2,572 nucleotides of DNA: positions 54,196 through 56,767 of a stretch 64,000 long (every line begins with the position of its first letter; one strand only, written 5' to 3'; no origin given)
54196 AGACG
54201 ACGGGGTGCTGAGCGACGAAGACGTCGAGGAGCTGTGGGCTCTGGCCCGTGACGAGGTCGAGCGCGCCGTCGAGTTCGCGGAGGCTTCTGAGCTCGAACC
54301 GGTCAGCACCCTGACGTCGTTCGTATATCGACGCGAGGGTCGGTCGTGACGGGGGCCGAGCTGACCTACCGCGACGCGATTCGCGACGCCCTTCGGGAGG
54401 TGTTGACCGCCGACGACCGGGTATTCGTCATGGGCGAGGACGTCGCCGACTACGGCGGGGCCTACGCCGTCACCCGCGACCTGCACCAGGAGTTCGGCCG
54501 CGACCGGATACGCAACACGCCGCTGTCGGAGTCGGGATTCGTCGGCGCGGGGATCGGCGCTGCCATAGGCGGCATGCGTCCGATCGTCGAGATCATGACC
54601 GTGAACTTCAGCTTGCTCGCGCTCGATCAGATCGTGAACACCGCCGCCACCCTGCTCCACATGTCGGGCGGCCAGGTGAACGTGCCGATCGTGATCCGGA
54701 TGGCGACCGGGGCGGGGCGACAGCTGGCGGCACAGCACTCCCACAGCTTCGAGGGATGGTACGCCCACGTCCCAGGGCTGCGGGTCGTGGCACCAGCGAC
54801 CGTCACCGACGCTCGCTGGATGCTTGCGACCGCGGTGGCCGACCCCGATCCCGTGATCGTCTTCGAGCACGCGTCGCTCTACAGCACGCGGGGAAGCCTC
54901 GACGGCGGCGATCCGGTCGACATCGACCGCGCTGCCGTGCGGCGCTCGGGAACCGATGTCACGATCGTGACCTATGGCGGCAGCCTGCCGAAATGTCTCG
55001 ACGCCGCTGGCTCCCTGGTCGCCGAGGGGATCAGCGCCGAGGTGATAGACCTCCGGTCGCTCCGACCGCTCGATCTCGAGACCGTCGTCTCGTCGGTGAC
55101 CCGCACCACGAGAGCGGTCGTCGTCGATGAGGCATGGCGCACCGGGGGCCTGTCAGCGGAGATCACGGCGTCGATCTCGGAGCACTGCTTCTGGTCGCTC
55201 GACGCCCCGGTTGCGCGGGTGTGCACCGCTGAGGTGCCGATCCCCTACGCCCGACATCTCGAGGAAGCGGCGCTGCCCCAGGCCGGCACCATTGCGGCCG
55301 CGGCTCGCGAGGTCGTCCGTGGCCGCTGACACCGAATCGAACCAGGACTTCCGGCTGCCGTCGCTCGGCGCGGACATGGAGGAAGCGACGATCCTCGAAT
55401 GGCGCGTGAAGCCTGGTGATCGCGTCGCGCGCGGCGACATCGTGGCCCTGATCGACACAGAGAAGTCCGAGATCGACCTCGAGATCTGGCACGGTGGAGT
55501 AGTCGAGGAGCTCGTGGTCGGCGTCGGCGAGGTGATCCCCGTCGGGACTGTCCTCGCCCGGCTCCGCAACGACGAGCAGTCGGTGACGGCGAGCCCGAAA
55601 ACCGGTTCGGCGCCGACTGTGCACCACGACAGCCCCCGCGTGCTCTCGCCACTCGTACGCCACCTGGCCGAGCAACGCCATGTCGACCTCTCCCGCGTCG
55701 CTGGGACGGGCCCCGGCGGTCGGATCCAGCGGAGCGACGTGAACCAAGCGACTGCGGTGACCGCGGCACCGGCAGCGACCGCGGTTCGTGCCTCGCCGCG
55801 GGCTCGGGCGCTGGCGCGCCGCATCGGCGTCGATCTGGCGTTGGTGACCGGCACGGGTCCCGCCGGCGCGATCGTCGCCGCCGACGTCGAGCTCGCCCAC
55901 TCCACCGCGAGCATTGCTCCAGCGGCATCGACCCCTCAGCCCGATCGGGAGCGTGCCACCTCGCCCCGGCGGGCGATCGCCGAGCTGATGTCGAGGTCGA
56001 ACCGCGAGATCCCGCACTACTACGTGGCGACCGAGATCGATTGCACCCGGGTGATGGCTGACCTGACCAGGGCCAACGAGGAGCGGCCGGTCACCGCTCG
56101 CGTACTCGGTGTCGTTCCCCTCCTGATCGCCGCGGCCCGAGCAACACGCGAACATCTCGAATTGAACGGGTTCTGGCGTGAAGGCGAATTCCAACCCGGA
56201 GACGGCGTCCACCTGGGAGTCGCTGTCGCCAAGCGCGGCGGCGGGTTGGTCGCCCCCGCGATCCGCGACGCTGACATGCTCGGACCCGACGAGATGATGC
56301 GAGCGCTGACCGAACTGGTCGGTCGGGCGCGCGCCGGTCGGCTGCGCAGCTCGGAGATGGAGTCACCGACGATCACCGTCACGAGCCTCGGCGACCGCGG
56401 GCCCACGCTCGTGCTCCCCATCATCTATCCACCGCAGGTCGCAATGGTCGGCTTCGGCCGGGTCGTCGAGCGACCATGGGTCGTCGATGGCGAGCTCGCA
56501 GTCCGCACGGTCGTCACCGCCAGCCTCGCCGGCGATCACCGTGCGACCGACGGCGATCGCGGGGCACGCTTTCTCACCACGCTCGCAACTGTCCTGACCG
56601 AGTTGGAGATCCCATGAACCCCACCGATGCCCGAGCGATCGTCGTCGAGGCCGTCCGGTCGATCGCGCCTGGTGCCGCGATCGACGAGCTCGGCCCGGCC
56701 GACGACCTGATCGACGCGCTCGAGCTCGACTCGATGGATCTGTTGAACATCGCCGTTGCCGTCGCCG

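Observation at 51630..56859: AcsA / PDH-like E1 alpha-beta / E2 / acyl carrier protein operon lacking E3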

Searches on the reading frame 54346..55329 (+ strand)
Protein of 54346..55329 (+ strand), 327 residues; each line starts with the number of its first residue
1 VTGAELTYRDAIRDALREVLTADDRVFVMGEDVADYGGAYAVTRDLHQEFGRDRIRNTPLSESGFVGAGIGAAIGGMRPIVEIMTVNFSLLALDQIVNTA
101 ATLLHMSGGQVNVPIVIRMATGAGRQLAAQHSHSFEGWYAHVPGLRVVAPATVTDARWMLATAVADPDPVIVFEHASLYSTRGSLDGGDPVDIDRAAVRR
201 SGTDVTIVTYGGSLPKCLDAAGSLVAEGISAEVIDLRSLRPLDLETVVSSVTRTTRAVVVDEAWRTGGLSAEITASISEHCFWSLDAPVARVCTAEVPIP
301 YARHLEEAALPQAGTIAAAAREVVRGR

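Call 8: search_protein_families(library=pfam, proteins=[window:54346-55329:+], max_evalue=0.01)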
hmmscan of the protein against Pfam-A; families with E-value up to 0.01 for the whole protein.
window:54346-55329:+ (327 aa): 3 families
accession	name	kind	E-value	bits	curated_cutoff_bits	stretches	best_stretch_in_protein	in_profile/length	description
PF02779.29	Transket_pyr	-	2e-38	132.2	27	1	5-179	2-172/174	Transketolase, pyrimidine binding domain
PF02780.25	Transketolase_C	-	1.4e-37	128.8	25.9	1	195-315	2-123/124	Transketolase, C-terminal domain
PF17147.9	PFOR_II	-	0.0015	19.3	27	1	204-280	2-81/102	Pyruvate:ferredoxin oxidoreductase core domain II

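Call 9: search_protein_families(library=ncbifam, proteins=[window:54346-55329:+], max_evalue=0.01)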
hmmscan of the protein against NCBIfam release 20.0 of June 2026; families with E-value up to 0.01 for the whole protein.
window:54346-55329:+ (327 aa): 10 families
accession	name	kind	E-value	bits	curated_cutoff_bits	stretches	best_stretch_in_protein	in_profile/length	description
NF006667.0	PRK09212.1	subfamily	1.3e-118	395.6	321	1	5-325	3-324/327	pyruvate dehydrogenase complex E1 component subunit beta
NF008854.0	PRK11892.1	equivalog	1.4e-116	390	454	1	5-324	141-462/464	pyruvate dehydrogenase complex E1 component subunit beta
NF004559.0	PRK05899.2-5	equivalog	2.6e-19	68.9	488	1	2-300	314-599/627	transketolase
TIGR00204.1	dxs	equivalog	1e-18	67.2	465.95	1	6-281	310-573/616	1-deoxy-D-xylulose-5-phosphate synthase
NF003933.0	PRK05444.2-2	equivalog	3.2e-09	35.9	395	1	44-281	327-561/606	1-deoxy-D-xylulose-5-phosphate synthase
NF008968.0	PRK12315.1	subfamily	1.9e-08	33.1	510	1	7-275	280-535/582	1-deoxy-D-xylulose-5-phosphate synthase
NF004556.0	PRK05899.2-2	equivalog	7.9e-07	27.7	575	1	196-280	513-596/639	transketolase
TIGR03710.1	OAFO_sf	subfamily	0.00019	20.2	482.75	1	201-269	462-528/561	2-oxoacid:acceptor oxidoreductase subunit alpha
NF007201.0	PRK09622.1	equivalog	0.00064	18.7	590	1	203-276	268-344/405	2-oxoacid:ferredoxin oxidoreductase subunit alpha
NF041170.1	Oxoac_fdxalpha_Archa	equivalog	0.00073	18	800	1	202-263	519-580/636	2-oxoacid:ferredoxin oxidoreductase subunit alpha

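Call 68: search_solved_structures(query=window:54346-55329:+, max_evalue=1e-20, show_alignments=0)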
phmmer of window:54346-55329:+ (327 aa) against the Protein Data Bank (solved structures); distinct sequences matched with E-value up to 1e-20: 12.
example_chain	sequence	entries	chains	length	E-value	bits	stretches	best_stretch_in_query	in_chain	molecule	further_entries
6cer_B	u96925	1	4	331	7.5e-84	285.1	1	5-321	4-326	Pyruvate dehydrogenase E1 component subunit beta, mitochondrial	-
1ni4_B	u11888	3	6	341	7.8e-84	285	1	5-321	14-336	Pyruvate dehydrogenase E1 component: Beta subunit | Pyruvate dehydrogenase E1 component subunit beta | Pyruvate dehydrogenase E1 component subunit beta, mitocho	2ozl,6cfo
3exe_B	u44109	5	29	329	1.1e-83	284.6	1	5-321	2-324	Pyruvate dehydrogenase E1 component subunit beta, mitochondrial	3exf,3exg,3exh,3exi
3duf_B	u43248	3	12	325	2.7e-74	253.7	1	4-323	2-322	Pyruvate dehydrogenase E1 component subunit beta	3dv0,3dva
1w85_B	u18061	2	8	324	3.3e-74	253.4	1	4-323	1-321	PYRUVATE DEHYDROGENASE E1 COMPONENT, BETA SUBUNIT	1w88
1um9_B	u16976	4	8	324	1e-67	232.1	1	6-321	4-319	2-oxo acid dehydrogenase beta subunit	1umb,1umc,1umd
1ik6_A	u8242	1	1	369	6.6e-65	222.9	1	10-302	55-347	pyruvate dehydrogenase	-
2bp7_B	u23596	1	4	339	1.6e-63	218.3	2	5-187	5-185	2-OXOISOVALERATE DEHYDROGENASE BETA SUBUNIT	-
1qs0_B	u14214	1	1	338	2e-63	218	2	6-187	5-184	2-OXOISOVALERATE DEHYDROGENASE BETA-SUBUNIT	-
1dtw_B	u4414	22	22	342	4.6e-56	193.8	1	11-302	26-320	BRANCHED-CHAIN ALPHA-KETO ACID DEHYDROGENASE BETA SUBUNIT | 2-OXOISOVALERATE DEHYDROGENASE BETA SUBUNIT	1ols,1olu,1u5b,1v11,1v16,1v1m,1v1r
2j9f_B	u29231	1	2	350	4.8e-56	193.8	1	11-302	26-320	2-OXOISOVALERATE DEHYDROGENASE BETA SUBUNIT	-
1olx_B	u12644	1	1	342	1.1e-54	189.3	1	11-302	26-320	2-OXOISOVALERATE DEHYDROGENASE BETA SUBUNIT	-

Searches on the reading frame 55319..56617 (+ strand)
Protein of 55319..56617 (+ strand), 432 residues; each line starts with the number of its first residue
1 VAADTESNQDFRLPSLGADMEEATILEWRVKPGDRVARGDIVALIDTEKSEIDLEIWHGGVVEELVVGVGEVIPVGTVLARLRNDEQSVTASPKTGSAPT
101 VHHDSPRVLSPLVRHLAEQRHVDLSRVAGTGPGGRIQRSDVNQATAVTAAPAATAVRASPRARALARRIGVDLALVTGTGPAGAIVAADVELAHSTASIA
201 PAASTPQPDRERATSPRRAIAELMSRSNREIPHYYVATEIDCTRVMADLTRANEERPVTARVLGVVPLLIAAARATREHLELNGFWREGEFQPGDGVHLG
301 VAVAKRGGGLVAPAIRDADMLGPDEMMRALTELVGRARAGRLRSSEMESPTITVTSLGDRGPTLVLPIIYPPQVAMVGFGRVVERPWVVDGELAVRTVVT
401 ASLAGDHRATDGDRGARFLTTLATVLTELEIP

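Call 8: search_protein_families(library=pfam, proteins=[window:55319-56617:+], max_evalue=0.01)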
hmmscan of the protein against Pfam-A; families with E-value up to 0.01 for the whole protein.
window:55319-56617:+ (432 aa): 4 families
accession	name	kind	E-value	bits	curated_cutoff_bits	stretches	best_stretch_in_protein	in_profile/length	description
PF00198.28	2-oxoacid_dh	-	2.9e-52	177.9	23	1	209-429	5-227/232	2-oxoacid dehydrogenases acyltransferase (catalytic domain)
PF02817.22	E3_binding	-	1.6e-26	92.7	23.7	2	109-141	3-35/36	e3 binding domain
PF00364.28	Biotin_lipoyl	-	3.1e-15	56.2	22.1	1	10-82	2-73/73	Biotin-requiring enzyme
PF13533.13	Biotin_lipoyl_2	-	0.0084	16.4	29.8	0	23-45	9-31/32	Biotin-lipoyl like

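Call 9: search_protein_families(library=ncbifam, proteins=[window:55319-56617:+], max_evalue=0.01)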
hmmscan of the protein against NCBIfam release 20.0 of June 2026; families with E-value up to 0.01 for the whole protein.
window:55319-56617:+ (432 aa): 17 families
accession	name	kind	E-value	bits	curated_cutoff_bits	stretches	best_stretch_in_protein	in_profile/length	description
TIGR01349.1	PDHac_trf_mito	equivalog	5e-61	207.2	445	3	152-426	137-429/437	pyruvate dehydrogenase complex dihydrolipoamide acetyltransferase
NF008814.0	PRK11854.1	equivalog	3.5e-59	200.8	722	3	153-429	329-632/637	pyruvate dehydrogenase complex dihydrolipoyllysine-residue acetyltransferase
NF004309.0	PRK05704.1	equivalog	4.5e-48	164.6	449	1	10-426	4-398/408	2-oxoglutarate dehydrogenase complex dihydrolipoyllysine-residue succinyltransferase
TIGR01348.1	PDHac_trf_long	equivalog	1.8e-47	162.2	552.1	3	153-428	280-581/587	dihydrolipoyllysine-residue acetyltransferase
TIGR02927.1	SucB_Actino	equivalog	4.8e-45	154.4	423.45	3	149-427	259-569/579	2-oxoglutarate dehydrogenase, E2 component, dihydrolipoamide succinyltransferase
TIGR01347.1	sucB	equivalog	2.7e-41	142.1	378.65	2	154-427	109-395/404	dihydrolipoyllysine-residue succinyltransferase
NF011416.0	PRK14843.1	equivalog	6.5e-32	110.8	429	1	110-426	9-339/347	dihydrolipoamide acetyltransferase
NF008815.0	PRK11857.1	equivalog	6.7e-30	104.6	378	2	175-430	23-303/308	dihydrolipoamide acetyltransferase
NF011457.0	PRK14875.1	equivalog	2.8e-20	72.6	307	1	10-147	5-128/372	acetoin dehydrogenase dihydrolipoyllysine-residue acetyltransferase subunit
NF008854.0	PRK11892.1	equivalog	2.8e-12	46.1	454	1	10-98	4-93/464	pyruvate dehydrogenase complex E1 component subunit beta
NF008907.0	PRK12270.1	equivalog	7.7e-11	40.5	878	1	184-427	119-362/1241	multifunctional oxoglutarate decarboxylase/oxoglutarate dehydrogenase thiamine pyrophosphate-binding subunit/dihydrolipoyllysine-residue suc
NF004547.1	PRK05889.1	equivalog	8.4e-07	29.1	75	1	23-81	11-69/71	biotin/lipoyl-binding carrier protein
NF006761.0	PRK09282.1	domain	0.00018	20.2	402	1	23-82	530-589/591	pyruvate carboxylase subunit B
TIGR01108.1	oadA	equivalog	0.00019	20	756.5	1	23-79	526-582/582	sodium-extruding oxaloacetate decarboxylase subunit alpha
NF010643.0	PRK14040.1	subfamily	0.00045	18.8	892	1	24-82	536-594/595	oxaloacetate decarboxylase subunit alpha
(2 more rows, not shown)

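Call 18: list_cluster_members(proteins=[P0001, window:55319-56617:+, window:51627-53369:+])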
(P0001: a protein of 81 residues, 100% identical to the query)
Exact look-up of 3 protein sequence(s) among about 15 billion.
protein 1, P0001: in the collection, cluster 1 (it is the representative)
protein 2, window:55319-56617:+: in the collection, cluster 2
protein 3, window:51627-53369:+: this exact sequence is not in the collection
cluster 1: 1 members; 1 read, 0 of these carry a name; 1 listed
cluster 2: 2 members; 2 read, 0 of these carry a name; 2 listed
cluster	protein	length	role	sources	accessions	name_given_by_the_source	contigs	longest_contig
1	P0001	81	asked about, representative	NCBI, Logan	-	-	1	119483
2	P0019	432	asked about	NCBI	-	-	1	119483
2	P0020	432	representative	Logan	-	-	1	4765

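Call 30: search_solved_structures(query=window:55319-56617:+, max_evalue=1e-10)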
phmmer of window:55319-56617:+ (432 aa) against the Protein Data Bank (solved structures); distinct sequences matched with E-value up to 1e-10: 40.
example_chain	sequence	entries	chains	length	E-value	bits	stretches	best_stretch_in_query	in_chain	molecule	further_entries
8piu_B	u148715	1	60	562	7.9e-44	153.7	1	11-422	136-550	Dihydrolipoyllysine-residue acetyltransferase component of pyruvate dehydrogenase complex,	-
6ct0_0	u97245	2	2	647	1.6e-43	152.7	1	11-422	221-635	Dihydrolipoyllysine-residue acetyltransferase component of pyruvate dehydrogenase complex,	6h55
8x03_A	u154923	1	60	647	1.9e-42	149.1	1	10-422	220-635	Acetyltransferase component of pyruvate dehydrogenase complex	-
9j1w_A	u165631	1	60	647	3.5e-42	148.2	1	10-422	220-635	Acetyltransferase component of pyruvate dehydrogenase complex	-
7uom_01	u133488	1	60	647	6.3e-42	147.4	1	9-422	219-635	Acetyltransferase component of pyruvate dehydrogenase complex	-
7b9k_A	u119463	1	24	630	9.1e-39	137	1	224-429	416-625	Dihydrolipoyllysine-residue acetyltransferase component of pyruvate dehydrogenase complex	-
3duf_I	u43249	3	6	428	1.4e-38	136.4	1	149-430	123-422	Dihydrolipoyllysine-residue acetyltransferase component of pyruvate dehydrogenase complex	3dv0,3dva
9y7v_D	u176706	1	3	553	1.3e-36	129.9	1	99-425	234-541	Dihydrolipoyllysine-residue acetyltransferase component of pyruvate dehydrogenase complex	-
6zlm_A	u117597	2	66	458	4.4e-33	118.3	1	11-426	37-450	Dihydrolipoyllysine-residue acetyltransferase component of pyruvate dehydrogenase complex,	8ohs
7bgj_A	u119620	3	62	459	9.5e-32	113.9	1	11-426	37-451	Acetyltransferase component of pyruvate dehydrogenase complex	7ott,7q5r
6zzl_A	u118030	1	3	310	3.8e-31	111.9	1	237-424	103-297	Dihydrolipoyllysine-residue acetyltransferase component of pyruvate dehydrogenase complex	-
9njt_A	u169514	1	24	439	1.1e-27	100.4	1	202-427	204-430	Dihydrolipoyllysine-residue succinyltransferase component of 2-oxoglutarate dehydrogenase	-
3mae_A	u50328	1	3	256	5.7e-27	98.1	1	205-423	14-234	2-oxoisovalerate dehydrogenase E2 component, dihydrolipoamide acetyltransferase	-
1b5s_A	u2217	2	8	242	2.4e-25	92.8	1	208-430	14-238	DIHYDROLIPOAMIDE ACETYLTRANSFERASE | Dihydrolipoyllysine-residue acetyltransferase component of pyruvate dehydrogenase complex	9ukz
9y6t_A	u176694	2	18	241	1.3e-24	90.4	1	235-425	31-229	Dihydrolipoyllysine-residue acetyltransferase component of pyruvate dehydrogenase complex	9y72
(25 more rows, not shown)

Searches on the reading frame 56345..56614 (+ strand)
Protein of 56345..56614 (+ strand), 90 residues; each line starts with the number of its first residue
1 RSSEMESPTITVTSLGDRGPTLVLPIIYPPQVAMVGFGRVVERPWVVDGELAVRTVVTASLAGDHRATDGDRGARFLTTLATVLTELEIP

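Call 63: find_homologous_proteins(query=window:56345-56614:+, max_evalue=0.00001)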
Query window:56345-56614:+ (90 aa): 258 proteins with E <= 0.00001 among 262 candidates; the best 120 are listed.
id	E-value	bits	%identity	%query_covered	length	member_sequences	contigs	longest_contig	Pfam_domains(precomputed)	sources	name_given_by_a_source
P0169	1.7e-30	123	70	96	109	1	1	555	PF00198.29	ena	-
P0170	7.9e-30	120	66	98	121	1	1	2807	PF00198.29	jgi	jgi:pyruvate dehydrogenase E2 component (dihydrolipoamide acetyltransferase)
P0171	1.2e-29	120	69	98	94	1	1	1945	PF00198.29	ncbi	ncbi:MAG: 2-oxo acid dehydrogenase subunit E2, partial [Polyangiales bacterium]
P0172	1.9e-29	119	69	93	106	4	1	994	PF00198.29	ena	-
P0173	3.9e-29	118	66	96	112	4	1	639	PF00198.29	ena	-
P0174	1.0e-28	117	65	96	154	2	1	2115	PF00198.29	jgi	jgi:pyruvate dehydrogenase E2 component (dihydrolipoamide acetyltransferase)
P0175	1.0e-28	117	65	96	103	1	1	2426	PF00198.29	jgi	jgi:pyruvate dehydrogenase E2 component (dihydrolipoamide acetyltransferase)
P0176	1.2e-28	117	66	96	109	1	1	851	PF00198.29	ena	-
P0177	3.3e-28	115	65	96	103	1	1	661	PF00198.29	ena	-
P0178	3.7e-28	115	69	90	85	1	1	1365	PF00198.29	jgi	jgi:pyruvate dehydrogenase E2 component (dihydrolipoamide acetyltransferase)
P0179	3.8e-28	115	70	96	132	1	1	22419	PF00198.29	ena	-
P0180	4.3e-28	115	66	96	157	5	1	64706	PF00198.29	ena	-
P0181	6.3e-28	114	65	93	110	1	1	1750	PF00198.29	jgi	jgi:pyruvate dehydrogenase E2 component (dihydrolipoamide acetyltransferase)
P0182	9.9e-28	114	63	98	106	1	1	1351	PF00198.29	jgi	jgi:pyruvate dehydrogenase E2 component (dihydrolipoamide acetyltransferase)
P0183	1.1e-27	114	65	98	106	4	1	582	PF00198.29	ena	-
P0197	9.5e-27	111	65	98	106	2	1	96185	PF00198.29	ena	-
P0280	1.1e-24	104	60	98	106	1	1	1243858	PF00198.29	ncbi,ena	-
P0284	1.5e-24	104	61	98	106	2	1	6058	PF00198.29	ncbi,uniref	ncbi:2-oxo acid dehydrogenase subunit E2 [Streptomyces sp. NPDC048279]|uniref:2-oxo acid dehydrogena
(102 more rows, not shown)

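Call 64: find_encoding_contigs(protein=P0280, flank=8000, max_places=2)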
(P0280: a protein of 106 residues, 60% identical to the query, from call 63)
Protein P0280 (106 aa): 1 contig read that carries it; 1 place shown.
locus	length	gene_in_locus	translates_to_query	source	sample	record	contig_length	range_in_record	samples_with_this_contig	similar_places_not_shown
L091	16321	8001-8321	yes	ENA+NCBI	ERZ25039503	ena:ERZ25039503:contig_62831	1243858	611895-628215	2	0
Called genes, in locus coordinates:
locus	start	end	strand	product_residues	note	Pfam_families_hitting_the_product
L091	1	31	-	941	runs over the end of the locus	PF01841:Transglut_core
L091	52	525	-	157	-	PF20461:DUF6714 (weak)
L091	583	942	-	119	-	-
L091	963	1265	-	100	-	-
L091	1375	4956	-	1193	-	PF13243:SQHop_cyclase_C (faint), PF13249:SQHop_cyclase_N (faint), PF17517:IgGFc_binding, PF11617:Cu-binding_MopE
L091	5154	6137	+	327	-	PF00676:E1_dh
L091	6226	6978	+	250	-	PF02779:Transket_pyr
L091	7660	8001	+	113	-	PF00198:2-oxoacid_dh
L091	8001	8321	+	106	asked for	PF00198:2-oxoacid_dh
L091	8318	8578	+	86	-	PF00550:PP-binding (weak)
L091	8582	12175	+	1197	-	PF22352:K319L-like_PKD (faint)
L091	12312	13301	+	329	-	PF00582:Usp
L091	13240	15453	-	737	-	-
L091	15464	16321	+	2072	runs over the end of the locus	PF10091:Glycoamylase, PF06165:GH94_b-supersand, PF17167:Glyco_hydro_94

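Call 65: find_encoding_contigs(protein=P0284, flank=8000, max_places=2)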
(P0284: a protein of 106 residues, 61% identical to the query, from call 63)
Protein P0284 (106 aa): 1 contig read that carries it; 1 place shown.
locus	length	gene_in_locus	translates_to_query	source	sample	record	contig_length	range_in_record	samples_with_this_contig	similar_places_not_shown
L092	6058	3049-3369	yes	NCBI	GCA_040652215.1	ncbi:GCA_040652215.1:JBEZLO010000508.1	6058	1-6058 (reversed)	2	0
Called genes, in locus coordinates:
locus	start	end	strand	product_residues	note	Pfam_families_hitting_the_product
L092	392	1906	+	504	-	PF06863:DUF1254, PF06742:DUF1214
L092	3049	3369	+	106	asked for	PF00198:2-oxoacid_dh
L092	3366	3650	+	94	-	PF00550:PP-binding (weak)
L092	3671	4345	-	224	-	PF00571:CBS, PF04972:BON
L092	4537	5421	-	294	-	PF00582:Usp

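Call 66: find_encoding_contigs(protein=P0197, flank=8000, max_places=2)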
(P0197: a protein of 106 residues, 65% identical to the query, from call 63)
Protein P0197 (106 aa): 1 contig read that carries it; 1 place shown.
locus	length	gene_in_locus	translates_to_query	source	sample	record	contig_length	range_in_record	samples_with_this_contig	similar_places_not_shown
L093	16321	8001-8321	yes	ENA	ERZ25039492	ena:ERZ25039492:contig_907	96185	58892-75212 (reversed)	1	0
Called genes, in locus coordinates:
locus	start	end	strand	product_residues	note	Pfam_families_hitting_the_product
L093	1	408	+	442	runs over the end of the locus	PF00702:Hydrolase, PF00689:Cation_ATPase_C (weak)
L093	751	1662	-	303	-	PF00582:Usp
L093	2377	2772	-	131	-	-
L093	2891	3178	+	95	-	-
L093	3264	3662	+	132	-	-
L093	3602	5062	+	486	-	PF00501:AMP-binding, PF13193:AMP-binding_C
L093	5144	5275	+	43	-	PF00676:E1_dh (weak)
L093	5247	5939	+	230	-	PF00676:E1_dh, PF02775:TPP_enzyme_C (weak)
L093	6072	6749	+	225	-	PF02779:Transket_pyr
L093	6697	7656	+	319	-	PF02780:Transketolase_C, PF00364:Biotin_lipoyl, PF25997:BSH_YhbJ (weak), PF02817:E3_binding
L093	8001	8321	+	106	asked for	PF00198:2-oxoacid_dh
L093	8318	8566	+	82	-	PF00550:PP-binding (weak)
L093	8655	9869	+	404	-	PF00582:Usp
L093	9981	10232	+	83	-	PF08962:Rv2632c-like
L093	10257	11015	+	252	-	PF00571:CBS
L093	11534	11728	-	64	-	PF00005:ABC_tran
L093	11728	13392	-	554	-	PF00702:Hydrolase, PF08282:Hydrolase_3, PF05116:S6PP (weak), PF01935:DUF87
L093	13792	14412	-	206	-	PF06414:Zeta_toxin (weak), PF13191:AAA_16 (weak), PF13671:AAA_33, PF13238:AAA_18 (weak)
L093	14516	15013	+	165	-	-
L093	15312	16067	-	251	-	PF18844:baeRF_family2, PF18859:acVLRF1 (weak)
